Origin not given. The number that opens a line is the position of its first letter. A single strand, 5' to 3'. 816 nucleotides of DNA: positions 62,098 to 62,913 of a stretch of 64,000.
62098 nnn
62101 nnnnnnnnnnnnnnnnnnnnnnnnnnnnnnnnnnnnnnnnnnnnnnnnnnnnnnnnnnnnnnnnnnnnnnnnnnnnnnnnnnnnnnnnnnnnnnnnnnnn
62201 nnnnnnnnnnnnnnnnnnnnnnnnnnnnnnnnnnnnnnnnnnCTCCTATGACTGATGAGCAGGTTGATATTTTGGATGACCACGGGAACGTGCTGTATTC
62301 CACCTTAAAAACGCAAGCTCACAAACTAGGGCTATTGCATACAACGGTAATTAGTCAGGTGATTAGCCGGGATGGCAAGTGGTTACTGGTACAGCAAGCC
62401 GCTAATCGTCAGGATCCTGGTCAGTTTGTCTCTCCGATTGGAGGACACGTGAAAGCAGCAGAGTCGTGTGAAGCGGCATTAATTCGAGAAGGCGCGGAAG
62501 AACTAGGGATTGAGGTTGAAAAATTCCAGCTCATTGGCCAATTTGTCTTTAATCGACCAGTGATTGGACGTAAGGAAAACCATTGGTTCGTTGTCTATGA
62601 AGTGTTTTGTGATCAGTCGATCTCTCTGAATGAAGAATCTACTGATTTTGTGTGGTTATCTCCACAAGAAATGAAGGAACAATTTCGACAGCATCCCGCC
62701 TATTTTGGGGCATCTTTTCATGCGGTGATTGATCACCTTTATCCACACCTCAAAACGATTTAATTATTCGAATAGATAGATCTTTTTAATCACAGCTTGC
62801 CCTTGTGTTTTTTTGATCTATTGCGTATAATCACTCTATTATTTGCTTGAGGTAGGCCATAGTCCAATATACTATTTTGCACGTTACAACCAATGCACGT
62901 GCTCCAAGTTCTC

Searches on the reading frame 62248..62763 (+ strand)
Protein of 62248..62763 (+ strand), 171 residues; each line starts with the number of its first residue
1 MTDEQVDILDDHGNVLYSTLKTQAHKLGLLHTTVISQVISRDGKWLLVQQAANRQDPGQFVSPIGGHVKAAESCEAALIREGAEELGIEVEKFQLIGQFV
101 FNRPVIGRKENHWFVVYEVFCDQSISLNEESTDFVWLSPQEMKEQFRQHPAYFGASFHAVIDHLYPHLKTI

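Call 36: search_protein_families(library=pfam, proteins=[window:62248-62763:+], max_evalue=0.01)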
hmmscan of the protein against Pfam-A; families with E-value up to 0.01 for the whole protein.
window:62248-62763:+ (171 aa): 3 families
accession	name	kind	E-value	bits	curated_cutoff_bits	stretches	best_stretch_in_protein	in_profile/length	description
PF00293.34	NUDIX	-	4.1e-16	59.6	21.1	1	33-151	5-128/134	NUDIX domain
PF24123.1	Myosin_VII_N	-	0.00022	21.6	27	0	132-144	3-15/53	Myosin VII N-terminal beta barrel domain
PF14815.12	NUDIX_4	-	0.0062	16.8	35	0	39-144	6-100/113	NUDIX domain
